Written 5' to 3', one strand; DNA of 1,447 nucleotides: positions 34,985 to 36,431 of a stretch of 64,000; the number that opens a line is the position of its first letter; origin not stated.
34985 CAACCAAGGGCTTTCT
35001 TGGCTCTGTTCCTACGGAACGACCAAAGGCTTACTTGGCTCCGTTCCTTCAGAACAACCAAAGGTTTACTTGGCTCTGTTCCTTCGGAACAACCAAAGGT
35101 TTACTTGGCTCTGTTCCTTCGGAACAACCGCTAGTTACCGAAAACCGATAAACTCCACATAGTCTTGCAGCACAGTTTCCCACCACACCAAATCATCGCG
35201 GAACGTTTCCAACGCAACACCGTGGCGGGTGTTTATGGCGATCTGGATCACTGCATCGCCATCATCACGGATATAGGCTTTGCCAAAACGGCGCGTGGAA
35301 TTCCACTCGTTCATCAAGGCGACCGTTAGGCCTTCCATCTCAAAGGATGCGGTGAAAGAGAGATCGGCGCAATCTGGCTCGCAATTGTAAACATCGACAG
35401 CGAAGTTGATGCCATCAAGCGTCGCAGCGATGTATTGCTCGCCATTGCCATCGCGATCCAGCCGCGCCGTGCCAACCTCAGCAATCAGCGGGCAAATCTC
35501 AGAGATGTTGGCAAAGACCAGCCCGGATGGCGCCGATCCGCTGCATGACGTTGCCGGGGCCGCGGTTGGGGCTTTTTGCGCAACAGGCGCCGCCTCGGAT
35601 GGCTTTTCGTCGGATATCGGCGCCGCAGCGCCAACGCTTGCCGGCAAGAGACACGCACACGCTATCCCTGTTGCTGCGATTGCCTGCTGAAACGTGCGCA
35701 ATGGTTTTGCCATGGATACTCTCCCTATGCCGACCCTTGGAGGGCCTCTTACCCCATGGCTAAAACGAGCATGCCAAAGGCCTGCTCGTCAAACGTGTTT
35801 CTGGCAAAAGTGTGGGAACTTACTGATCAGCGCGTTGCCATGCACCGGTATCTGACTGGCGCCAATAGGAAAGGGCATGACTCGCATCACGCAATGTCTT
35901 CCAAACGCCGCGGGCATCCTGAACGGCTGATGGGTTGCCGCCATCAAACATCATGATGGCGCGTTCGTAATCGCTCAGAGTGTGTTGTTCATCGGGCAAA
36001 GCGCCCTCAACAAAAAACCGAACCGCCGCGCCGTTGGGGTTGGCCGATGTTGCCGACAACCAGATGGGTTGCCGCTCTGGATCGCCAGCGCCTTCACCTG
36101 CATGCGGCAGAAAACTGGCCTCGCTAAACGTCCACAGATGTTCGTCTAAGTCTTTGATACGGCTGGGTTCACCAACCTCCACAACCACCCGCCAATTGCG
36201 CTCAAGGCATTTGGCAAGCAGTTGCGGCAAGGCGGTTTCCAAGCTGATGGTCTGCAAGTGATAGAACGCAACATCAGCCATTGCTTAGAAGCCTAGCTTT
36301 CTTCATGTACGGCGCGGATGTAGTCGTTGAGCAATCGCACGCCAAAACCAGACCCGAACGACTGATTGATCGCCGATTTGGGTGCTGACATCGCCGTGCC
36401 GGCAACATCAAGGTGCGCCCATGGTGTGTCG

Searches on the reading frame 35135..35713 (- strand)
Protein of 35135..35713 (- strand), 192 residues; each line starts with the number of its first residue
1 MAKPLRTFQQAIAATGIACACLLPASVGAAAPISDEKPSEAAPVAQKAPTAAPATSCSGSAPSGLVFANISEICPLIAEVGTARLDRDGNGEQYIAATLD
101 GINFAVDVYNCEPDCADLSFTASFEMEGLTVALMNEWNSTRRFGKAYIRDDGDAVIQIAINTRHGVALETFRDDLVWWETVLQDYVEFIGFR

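Call 7: search_protein_families(library=pfam, proteins=[window:35135-35713:-])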
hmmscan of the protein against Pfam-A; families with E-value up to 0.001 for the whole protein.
window:35135-35713:- (192 aa): 1 family
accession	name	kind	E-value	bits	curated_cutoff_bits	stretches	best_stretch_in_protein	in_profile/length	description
PF10722.14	YbjN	-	4.5e-14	53.2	22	1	82-190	14-125/126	Putative bacterial sensory transduction regulator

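Call 12: find_encoding_contigs(protein=window:35135-35713:-, flank=3000, max_places=10)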
Protein window:35135-35713:- (192 aa): 1 contig read that carries it; 1 place shown.
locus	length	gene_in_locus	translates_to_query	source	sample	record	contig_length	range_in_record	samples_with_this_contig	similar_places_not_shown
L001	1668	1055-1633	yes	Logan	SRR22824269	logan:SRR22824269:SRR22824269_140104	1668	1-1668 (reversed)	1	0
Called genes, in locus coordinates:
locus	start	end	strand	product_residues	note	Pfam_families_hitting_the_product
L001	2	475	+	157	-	?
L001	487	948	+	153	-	PF04364:DNA_pol3_chi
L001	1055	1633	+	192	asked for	PF10722:YbjN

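Call 15: find_homologous_proteins(query=window:35135-35713:-)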
Query window:35135-35713:- (192 aa): 43 proteins with E <= 0.001 among 964 candidates.
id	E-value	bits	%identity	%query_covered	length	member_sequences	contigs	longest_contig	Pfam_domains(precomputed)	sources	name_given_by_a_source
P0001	6.5e-118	409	95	100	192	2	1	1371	PF10722.15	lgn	-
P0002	1.5e-113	395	92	100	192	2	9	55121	PF10722.15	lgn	-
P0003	1.6e-113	395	92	100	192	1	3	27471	PF10722.15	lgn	-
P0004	8.2e-112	389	91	100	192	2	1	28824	PF10722.15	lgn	-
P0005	1.2e-107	376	87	100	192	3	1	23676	PF10722.15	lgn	-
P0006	3.0e-100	352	79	100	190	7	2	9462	PF10722.15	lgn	-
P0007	1.1e-96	340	78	100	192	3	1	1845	PF10722.15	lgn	-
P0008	1.2e-82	294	68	100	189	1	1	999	PF10722.15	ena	-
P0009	2.2e-78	280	65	100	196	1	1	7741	PF10722.15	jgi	jgi:hypothetical protein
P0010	6.1e-77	276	65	100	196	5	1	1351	PF10722.15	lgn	-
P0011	1.9e-76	274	77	81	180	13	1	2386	PF10722.15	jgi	jgi:hypothetical protein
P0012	4.4e-74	266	74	80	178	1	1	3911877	PF10722.15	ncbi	-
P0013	6.4e-74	266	76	77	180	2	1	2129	PF10722.15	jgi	jgi:hypothetical protein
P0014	4.4e-71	257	65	91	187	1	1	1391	PF10722.15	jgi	jgi:hypothetical protein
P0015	8.9e-69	249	61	96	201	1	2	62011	PF10722.15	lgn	-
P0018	1.1e-67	245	66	82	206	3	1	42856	PF10722.15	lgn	-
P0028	1.7e-66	242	62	95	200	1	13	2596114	PF10722.15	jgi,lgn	jgi:hypothetical protein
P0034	3.5e-63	231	63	81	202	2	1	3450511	PF10722.15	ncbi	-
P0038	3.7e-59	218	92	55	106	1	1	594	PF10722.15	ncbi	ncbi:unnamed protein product, partial [Ectocarpus sp. 12 AP-2014]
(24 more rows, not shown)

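Call 17: find_encoding_contigs(protein=P0002, flank=4000, max_places=10)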
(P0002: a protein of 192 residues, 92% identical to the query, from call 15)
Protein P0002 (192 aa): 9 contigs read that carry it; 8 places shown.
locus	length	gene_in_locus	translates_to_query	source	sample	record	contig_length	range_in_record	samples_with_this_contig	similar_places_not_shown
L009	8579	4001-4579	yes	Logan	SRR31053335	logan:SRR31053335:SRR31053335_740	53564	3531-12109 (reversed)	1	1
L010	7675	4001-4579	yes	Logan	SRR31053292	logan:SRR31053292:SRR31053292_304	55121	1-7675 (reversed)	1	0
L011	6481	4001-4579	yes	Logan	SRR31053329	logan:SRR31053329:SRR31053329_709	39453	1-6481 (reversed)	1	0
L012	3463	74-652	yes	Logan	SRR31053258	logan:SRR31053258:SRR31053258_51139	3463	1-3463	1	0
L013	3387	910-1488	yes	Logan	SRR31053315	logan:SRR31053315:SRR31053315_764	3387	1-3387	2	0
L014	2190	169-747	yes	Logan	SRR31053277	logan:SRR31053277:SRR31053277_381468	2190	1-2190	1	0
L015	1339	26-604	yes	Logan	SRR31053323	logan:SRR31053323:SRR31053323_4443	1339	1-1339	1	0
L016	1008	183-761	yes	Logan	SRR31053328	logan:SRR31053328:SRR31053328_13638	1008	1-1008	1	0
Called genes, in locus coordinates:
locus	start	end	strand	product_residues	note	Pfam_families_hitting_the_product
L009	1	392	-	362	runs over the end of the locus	PF03739:LptF_LptG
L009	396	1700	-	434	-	PF03739:LptF_LptG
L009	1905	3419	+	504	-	PF02789:Peptidase_M17_N, PF00883:Peptidase_M17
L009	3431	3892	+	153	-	PF04364:DNA_pol3_chi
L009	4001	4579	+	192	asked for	PF10722:YbjN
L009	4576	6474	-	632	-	PF00005:ABC_tran, PF02463:SMC_N (faint), PF13555:AAA_29 (faint), PF05729:NACHT (faint), PF13304:AAA_21 (faint), PF12848:ABC_tran_Xtn, PF00005:ABC_tran, PF16326:ABC_tran_CTD (weak)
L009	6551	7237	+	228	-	PF02798:GST_N (weak), PF13417:GST_N_3, PF13409:GST_N_2, PF22041:GST_C_7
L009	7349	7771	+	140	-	PF00334:NDK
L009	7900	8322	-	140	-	-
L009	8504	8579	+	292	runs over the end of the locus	PF06719:AraC_N, PF00165:HTH_AraC (weak), PF12833:HTH_18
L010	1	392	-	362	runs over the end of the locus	PF03739:LptF_LptG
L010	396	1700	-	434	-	PF03739:LptF_LptG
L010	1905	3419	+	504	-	PF02789:Peptidase_M17_N, PF00883:Peptidase_M17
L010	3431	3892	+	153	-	PF04364:DNA_pol3_chi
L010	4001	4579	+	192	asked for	PF10722:YbjN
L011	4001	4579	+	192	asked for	PF10722:YbjN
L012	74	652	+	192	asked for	PF10722:YbjN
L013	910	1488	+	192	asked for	PF10722:YbjN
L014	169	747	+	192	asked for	PF10722:YbjN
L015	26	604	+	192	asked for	PF10722:YbjN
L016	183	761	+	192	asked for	PF10722:YbjN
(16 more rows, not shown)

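Call 18: find_encoding_contigs(protein=P0003, flank=4000, max_places=5)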
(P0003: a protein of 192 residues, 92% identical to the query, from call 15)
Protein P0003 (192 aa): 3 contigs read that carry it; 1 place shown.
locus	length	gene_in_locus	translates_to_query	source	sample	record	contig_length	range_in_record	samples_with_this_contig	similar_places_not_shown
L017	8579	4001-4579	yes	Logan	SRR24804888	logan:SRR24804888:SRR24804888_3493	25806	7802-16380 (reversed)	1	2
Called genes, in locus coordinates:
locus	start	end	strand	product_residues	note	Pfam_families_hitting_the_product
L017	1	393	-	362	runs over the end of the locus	PF03739:LptF_LptG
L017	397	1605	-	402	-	PF03739:LptF_LptG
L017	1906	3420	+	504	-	PF02789:Peptidase_M17_N, PF00883:Peptidase_M17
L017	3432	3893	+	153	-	PF04364:DNA_pol3_chi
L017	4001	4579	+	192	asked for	PF10722:YbjN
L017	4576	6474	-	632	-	PF00005:ABC_tran, PF02463:SMC_N (faint), PF13555:AAA_29 (faint), PF05729:NACHT (faint), PF13304:AAA_21 (faint), PF12848:ABC_tran_Xtn, PF00005:ABC_tran, PF16326:ABC_tran_CTD (weak)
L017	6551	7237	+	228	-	PF02798:GST_N (weak), PF13417:GST_N_3, PF13409:GST_N_2, PF22041:GST_C_7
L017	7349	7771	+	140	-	PF00334:NDK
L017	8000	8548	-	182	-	-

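Call 22: find_encoding_contigs(protein=P0001, flank=10000, max_places=5)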
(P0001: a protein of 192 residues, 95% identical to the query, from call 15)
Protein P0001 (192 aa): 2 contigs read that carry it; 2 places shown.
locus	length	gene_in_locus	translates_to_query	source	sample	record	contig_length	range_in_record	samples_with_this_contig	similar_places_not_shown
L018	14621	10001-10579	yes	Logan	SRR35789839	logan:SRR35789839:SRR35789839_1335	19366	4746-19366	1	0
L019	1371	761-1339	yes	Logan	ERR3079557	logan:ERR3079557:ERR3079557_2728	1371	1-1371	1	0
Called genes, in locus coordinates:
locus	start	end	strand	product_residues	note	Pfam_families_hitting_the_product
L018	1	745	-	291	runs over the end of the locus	PF00398:RrnaAD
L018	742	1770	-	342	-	PF04166:PdxA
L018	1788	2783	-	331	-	PF13624:SurA_N_3 (weak), PF09312:SurA_N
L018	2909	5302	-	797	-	PF19838:LptD_2 (weak), PF04453:LptD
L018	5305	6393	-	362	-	PF03739:LptF_LptG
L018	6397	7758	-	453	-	PF03739:LptF_LptG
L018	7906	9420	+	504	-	PF02789:Peptidase_M17_N, PF00883:Peptidase_M17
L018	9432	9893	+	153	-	PF04364:DNA_pol3_chi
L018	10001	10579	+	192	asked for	PF10722:YbjN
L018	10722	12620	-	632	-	PF00005:ABC_tran, PF02463:SMC_N (faint), PF13555:AAA_29 (faint), PF05729:NACHT (faint), PF13304:AAA_21 (faint), PF12848:ABC_tran_Xtn, PF00005:ABC_tran, PF16326:ABC_tran_CTD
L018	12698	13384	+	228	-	PF02798:GST_N (weak), PF13417:GST_N_3, PF13409:GST_N_2, PF22041:GST_C_7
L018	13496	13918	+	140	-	PF00334:NDK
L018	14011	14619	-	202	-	?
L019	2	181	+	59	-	?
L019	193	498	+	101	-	PF04364:DNA_pol3_chi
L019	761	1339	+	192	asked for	PF10722:YbjN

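Call 23: find_encoding_contigs(protein=P0004, flank=10000, max_places=5)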
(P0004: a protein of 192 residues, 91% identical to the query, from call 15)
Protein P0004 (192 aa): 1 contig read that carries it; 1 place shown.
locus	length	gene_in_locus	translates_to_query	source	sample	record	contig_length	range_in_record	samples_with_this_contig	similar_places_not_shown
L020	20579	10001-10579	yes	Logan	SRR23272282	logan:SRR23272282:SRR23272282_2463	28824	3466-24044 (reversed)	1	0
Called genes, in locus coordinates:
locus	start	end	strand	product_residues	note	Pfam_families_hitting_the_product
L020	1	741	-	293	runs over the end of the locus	PF00398:RrnaAD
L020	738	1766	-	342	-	PF04166:PdxA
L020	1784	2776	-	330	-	PF13624:SurA_N_3 (weak), PF09312:SurA_N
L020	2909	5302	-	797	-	PF19838:LptD_2 (weak), PF04453:LptD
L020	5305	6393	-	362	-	PF03739:LptF_LptG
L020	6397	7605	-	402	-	PF03739:LptF_LptG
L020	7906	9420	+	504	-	PF02789:Peptidase_M17_N, PF00883:Peptidase_M17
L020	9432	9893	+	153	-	PF04364:DNA_pol3_chi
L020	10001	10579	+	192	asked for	PF10722:YbjN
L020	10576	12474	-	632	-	PF00005:ABC_tran, PF02463:SMC_N (faint), PF13555:AAA_29 (faint), PF05729:NACHT (faint), PF12848:ABC_tran_Xtn, PF00005:ABC_tran, PF13304:AAA_21 (weak), PF16326:ABC_tran_CTD (weak)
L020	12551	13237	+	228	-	PF02798:GST_N (weak), PF13417:GST_N_3, PF13409:GST_N_2, PF22041:GST_C_7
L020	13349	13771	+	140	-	PF00334:NDK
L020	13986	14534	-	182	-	-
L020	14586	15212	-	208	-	PF00551:Formyl_trans_N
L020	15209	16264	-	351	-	PF00586:AIRS, PF02769:AIRS_C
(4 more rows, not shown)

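Call 24: find_encoding_contigs(protein=P0005, flank=10000, max_places=5)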
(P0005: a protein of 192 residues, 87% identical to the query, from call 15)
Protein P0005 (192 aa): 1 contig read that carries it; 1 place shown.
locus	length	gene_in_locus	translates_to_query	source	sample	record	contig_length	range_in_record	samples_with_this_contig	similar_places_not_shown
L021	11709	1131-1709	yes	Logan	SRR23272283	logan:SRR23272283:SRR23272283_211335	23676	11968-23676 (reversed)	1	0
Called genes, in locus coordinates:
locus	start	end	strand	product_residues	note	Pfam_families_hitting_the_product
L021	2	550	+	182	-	?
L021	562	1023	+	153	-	PF04364:DNA_pol3_chi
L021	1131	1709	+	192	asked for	PF10722:YbjN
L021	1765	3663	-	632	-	PF00005:ABC_tran, PF02463:SMC_N (faint), PF13555:AAA_29 (faint), PF05729:NACHT (faint), PF13304:AAA_21 (faint), PF12848:ABC_tran_Xtn, PF00005:ABC_tran, PF16326:ABC_tran_CTD (weak)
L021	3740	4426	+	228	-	PF02798:GST_N (weak), PF13417:GST_N_3, PF13409:GST_N_2, PF22041:GST_C_7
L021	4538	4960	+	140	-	PF00334:NDK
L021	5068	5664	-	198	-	PF01810:LysE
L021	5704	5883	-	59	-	-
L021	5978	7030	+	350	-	PF14240:YHYH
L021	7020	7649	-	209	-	PF00551:Formyl_trans_N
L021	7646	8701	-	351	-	PF00586:AIRS, PF02769:AIRS_C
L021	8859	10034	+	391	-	PF01594:AI-2E_transport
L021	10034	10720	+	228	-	PF22688:Hda_lid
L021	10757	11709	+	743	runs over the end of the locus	PF13089:PP_kinase_N, PF02503:PP_kinase, PF17941:PP_kinase_C_1, PF13090:PP_kinase_C, PF13091:PLDc_2 (weak)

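Call 44: list_cluster_members(proteins=[P0012, P0034, P0028, P0038, P0002])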
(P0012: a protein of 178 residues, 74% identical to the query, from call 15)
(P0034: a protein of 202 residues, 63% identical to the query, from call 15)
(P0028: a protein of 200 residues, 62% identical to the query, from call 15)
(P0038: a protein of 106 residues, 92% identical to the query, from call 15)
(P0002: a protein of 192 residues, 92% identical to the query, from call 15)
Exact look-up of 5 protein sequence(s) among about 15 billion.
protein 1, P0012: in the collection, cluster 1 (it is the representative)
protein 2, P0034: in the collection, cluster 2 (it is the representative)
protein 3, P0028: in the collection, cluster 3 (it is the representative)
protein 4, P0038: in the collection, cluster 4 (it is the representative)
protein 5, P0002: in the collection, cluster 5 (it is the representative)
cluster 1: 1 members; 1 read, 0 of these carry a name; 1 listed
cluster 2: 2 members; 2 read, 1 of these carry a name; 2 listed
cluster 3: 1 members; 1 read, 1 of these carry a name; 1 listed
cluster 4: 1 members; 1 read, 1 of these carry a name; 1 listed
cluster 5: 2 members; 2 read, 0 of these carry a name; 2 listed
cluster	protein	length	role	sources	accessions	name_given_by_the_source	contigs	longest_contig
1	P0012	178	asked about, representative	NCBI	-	-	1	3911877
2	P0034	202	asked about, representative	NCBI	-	-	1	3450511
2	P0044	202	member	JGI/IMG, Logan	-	hypothetical protein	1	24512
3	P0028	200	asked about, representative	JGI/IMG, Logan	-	hypothetical protein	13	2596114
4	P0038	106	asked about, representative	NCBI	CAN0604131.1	unnamed protein product, partial [Ectocarpus sp. 12 AP-2014]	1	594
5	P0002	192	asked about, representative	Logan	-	-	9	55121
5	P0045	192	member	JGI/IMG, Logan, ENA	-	-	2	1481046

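Call 50: find_encoding_contigs(protein=P0006, flank=4000, max_places=3)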
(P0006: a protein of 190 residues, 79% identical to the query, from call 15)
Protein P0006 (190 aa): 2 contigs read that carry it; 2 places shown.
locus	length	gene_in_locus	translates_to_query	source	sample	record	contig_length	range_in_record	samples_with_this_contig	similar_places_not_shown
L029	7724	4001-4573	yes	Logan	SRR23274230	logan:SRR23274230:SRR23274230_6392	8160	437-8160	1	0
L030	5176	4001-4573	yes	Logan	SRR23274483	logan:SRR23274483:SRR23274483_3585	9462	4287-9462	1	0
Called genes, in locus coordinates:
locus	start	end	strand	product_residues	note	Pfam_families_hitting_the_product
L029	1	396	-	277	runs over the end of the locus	?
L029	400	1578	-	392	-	PF03739:LptF_LptG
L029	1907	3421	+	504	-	PF02789:Peptidase_M17_N, PF00883:Peptidase_M17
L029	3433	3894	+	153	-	PF04364:DNA_pol3_chi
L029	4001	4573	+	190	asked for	PF10722:YbjN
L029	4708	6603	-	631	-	PF00005:ABC_tran, PF02463:SMC_N (faint), PF13555:AAA_29 (faint), PF05729:NACHT (faint), PF13304:AAA_21 (faint), PF12848:ABC_tran_Xtn, PF00005:ABC_tran, PF16326:ABC_tran_CTD (weak)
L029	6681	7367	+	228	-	PF02798:GST_N (weak), PF13417:GST_N_3, PF13409:GST_N_2, PF13410:GST_C_2 (faint), PF22041:GST_C_7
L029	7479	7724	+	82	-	?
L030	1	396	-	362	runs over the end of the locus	PF03739:LptF_LptG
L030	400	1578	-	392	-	PF03739:LptF_LptG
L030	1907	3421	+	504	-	PF02789:Peptidase_M17_N, PF00883:Peptidase_M17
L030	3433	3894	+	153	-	PF04364:DNA_pol3_chi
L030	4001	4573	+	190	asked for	PF10722:YbjN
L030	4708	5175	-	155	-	?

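Call 51: find_encoding_contigs(protein=P0012, flank=10000, max_places=2)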
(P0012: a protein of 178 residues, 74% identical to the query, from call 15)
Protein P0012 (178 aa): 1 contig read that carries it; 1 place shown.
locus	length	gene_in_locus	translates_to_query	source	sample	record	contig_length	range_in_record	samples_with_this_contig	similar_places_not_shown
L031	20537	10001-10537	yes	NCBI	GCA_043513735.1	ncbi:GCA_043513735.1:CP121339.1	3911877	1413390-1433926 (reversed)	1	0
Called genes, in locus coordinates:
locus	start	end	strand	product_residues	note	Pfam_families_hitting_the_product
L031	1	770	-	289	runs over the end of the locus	PF00398:RrnaAD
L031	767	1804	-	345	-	PF04166:PdxA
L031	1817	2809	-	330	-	PF13624:SurA_N_3 (weak), PF09312:SurA_N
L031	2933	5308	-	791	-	PF19838:LptD_2 (weak), PF04453:LptD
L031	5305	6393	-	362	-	PF03739:LptF_LptG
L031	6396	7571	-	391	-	PF03739:LptF_LptG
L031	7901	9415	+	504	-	PF02789:Peptidase_M17_N, PF00883:Peptidase_M17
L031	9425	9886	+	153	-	PF04364:DNA_pol3_chi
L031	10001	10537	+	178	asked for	PF10722:YbjN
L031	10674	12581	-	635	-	PF00005:ABC_tran, PF02463:SMC_N (faint), PF13555:AAA_29 (faint), PF05729:NACHT (faint), PF13304:AAA_21 (faint), PF12848:ABC_tran_Xtn, PF00005:ABC_tran, PF16326:ABC_tran_CTD (weak)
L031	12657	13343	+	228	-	PF02798:GST_N (weak), PF13417:GST_N_3, PF13409:GST_N_2, PF22041:GST_C_7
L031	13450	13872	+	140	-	PF00334:NDK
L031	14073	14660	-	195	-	PF00440:TetR_N, PF16859:TetR_C_11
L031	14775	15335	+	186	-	PF13577:SnoaL_4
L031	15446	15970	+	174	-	PF17648:Luciferase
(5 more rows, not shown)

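Call 52: find_encoding_contigs(protein=P0015, flank=4000, max_places=2)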
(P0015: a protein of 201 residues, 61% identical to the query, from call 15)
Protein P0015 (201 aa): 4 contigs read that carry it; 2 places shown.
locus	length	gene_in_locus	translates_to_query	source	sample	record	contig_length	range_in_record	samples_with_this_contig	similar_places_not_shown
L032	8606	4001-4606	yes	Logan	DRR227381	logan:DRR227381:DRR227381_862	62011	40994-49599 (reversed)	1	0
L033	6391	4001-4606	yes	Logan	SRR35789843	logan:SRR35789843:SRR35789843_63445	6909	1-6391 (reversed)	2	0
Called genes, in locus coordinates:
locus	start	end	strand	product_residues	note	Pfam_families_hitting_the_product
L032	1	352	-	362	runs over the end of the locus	PF03739:LptF_LptG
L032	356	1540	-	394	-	PF03739:LptF_LptG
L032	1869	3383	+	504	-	PF02789:Peptidase_M17_N, PF00883:Peptidase_M17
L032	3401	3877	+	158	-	PF04364:DNA_pol3_chi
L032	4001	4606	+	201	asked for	PF10722:YbjN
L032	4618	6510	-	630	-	PF00005:ABC_tran, PF02463:SMC_N (faint), PF13555:AAA_29 (faint), PF05729:NACHT (faint), PF13304:AAA_21 (faint), PF12848:ABC_tran_Xtn, PF00005:ABC_tran, PF16326:ABC_tran_CTD (weak)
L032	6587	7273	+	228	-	PF02798:GST_N (faint), PF13417:GST_N_3, PF13409:GST_N_2, PF22041:GST_C_7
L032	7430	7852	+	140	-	PF00334:NDK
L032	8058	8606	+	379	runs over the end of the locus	PF14240:YHYH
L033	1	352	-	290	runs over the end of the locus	?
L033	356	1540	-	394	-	PF03739:LptF_LptG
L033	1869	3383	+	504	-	PF02789:Peptidase_M17_N, PF00883:Peptidase_M17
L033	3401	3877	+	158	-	PF04364:DNA_pol3_chi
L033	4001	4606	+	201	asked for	PF10722:YbjN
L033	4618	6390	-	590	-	?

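Call 67: search_protein_families(library=padloc, proteins=[window:35135-35713:-], max_evalue=0.01)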
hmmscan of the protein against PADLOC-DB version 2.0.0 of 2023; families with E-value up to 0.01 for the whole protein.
window:35135-35713:- (192 aa): 0 families

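Call 74: find_encoding_contigs(protein=P0034, flank=10000, max_places=1)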
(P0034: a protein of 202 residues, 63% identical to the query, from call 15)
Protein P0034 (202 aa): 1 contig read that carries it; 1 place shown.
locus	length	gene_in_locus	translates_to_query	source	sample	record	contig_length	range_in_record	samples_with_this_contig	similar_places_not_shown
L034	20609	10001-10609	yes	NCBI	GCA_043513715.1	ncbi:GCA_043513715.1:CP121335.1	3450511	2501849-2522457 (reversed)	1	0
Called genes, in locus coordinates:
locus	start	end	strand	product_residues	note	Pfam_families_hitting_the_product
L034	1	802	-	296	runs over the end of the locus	PF00398:RrnaAD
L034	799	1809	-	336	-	PF04166:PdxA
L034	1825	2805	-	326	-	PF13624:SurA_N_3, PF09312:SurA_N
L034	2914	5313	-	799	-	PF19838:LptD_2 (weak), PF04453:LptD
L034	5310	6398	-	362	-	PF03739:LptF_LptG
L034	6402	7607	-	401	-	PF03739:LptF_LptG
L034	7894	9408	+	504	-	PF02789:Peptidase_M17_N, PF00883:Peptidase_M17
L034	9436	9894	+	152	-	PF04364:DNA_pol3_chi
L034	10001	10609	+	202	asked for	PF10722:YbjN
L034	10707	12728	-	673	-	PF00005:ABC_tran, PF02463:SMC_N (faint), PF13555:AAA_29 (faint), PF13304:AAA_21 (faint), PF12848:ABC_tran_Xtn, PF00005:ABC_tran, PF16326:ABC_tran_CTD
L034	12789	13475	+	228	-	PF02798:GST_N (weak), PF13417:GST_N_3, PF13409:GST_N_2, PF22041:GST_C_7, PF13410:GST_C_2 (weak)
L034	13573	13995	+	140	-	PF00334:NDK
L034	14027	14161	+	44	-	-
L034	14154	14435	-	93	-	-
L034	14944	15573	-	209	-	PF00551:Formyl_trans_N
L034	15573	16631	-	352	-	PF00586:AIRS, PF02769:AIRS_C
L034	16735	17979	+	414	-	PF01594:AI-2E_transport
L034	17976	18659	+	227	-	PF13191:AAA_16 (faint), PF22688:Hda_lid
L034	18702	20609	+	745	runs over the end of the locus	PF13089:PP_kinase_N, PF02503:PP_kinase, PF17941:PP_kinase_C_1, PF13090:PP_kinase_C, PF13091:PLDc_2 (weak)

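Call 75: find_encoding_contigs(protein=P0028, flank=10000, max_places=1)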
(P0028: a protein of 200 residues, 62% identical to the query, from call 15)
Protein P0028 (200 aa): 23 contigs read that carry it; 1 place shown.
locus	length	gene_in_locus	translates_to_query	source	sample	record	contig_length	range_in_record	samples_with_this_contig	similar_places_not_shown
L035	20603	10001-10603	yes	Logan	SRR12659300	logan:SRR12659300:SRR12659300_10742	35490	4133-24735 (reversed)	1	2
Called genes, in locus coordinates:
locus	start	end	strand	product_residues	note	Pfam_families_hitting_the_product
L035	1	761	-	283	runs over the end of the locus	PF00398:RrnaAD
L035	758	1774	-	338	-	PF04166:PdxA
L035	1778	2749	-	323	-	PF13624:SurA_N_3 (weak), PF09312:SurA_N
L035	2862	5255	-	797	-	PF19838:LptD_2 (weak), PF04453:LptD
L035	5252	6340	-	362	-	PF03739:LptF_LptG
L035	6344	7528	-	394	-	PF03739:LptF_LptG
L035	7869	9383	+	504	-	PF02789:Peptidase_M17_N, PF00883:Peptidase_M17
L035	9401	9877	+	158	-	PF04364:DNA_pol3_chi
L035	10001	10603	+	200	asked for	PF10722:YbjN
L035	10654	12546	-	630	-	PF00005:ABC_tran, PF02463:SMC_N (faint), PF13555:AAA_29 (faint), PF05729:NACHT (faint), PF13304:AAA_21 (faint), PF12848:ABC_tran_Xtn, PF00005:ABC_tran, PF16326:ABC_tran_CTD (weak)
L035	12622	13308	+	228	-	PF02798:GST_N (weak), PF13417:GST_N_3, PF13409:GST_N_2, PF22041:GST_C_7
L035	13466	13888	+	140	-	PF00334:NDK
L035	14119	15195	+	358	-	PF14240:YHYH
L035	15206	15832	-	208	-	PF00551:Formyl_trans_N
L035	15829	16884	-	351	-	PF00586:AIRS, PF02769:AIRS_C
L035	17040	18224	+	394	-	PF01594:AI-2E_transport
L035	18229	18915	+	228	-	PF22688:Hda_lid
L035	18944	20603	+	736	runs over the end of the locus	PF13089:PP_kinase_N, PF02503:PP_kinase, PF17941:PP_kinase_C_1, PF13090:PP_kinase_C, PF13091:PLDc_2 (weak)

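Call 76: find_encoding_contigs(protein=P0018, flank=10000, max_places=1)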
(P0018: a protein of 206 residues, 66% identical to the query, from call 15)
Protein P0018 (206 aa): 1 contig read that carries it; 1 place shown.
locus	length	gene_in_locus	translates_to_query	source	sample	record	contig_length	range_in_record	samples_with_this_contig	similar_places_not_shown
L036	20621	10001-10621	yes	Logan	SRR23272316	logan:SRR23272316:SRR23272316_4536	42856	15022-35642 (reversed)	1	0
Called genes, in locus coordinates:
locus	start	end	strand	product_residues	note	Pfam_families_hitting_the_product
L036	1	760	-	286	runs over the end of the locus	PF00398:RrnaAD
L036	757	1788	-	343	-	PF04166:PdxA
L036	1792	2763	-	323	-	PF13624:SurA_N_3, PF09312:SurA_N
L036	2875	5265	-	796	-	PF04453:LptD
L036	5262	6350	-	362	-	PF03739:LptF_LptG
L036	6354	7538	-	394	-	PF03739:LptF_LptG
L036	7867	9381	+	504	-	PF02789:Peptidase_M17_N, PF00883:Peptidase_M17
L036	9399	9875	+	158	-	PF04364:DNA_pol3_chi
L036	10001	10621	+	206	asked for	PF10722:YbjN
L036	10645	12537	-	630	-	PF00005:ABC_tran, PF02463:SMC_N (faint), PF13555:AAA_29 (faint), PF05729:NACHT (faint), PF13304:AAA_21 (faint), PF12848:ABC_tran_Xtn, PF00005:ABC_tran, PF16326:ABC_tran_CTD (weak)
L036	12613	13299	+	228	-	PF02798:GST_N (weak), PF13417:GST_N_3, PF13409:GST_N_2, PF22041:GST_C_7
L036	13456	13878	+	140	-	PF00334:NDK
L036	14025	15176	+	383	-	PF14240:YHYH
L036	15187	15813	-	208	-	PF00551:Formyl_trans_N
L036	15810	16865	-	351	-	PF00586:AIRS, PF02769:AIRS_C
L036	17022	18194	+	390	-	PF01594:AI-2E_transport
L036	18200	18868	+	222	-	PF22688:Hda_lid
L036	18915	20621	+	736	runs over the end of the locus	PF13089:PP_kinase_N, PF02503:PP_kinase, PF17941:PP_kinase_C_1, PF13090:PP_kinase_C, PF13091:PLDc_2 (weak)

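Call 83: search_protein_families(library=ncbifam, proteins=[window:35135-35713:-])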
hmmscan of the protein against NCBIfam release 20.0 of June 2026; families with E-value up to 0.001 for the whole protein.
window:35135-35713:- (192 aa): 0 families

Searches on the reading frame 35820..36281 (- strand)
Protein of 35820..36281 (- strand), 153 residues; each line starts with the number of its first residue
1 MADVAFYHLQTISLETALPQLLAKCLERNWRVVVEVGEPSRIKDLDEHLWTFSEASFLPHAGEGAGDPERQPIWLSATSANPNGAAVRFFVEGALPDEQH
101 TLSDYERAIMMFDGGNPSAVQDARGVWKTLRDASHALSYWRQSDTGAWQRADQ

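Call 7: search_protein_families(library=pfam, proteins=[window:35820-36281:-])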
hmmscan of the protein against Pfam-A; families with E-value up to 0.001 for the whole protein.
window:35820-36281:- (153 aa): 1 family
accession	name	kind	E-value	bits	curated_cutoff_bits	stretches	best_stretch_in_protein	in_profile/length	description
PF04364.18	DNA_pol3_chi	-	1.3e-31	110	25.4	1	1-137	1-134/135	DNA polymerase III chi subunit, HolC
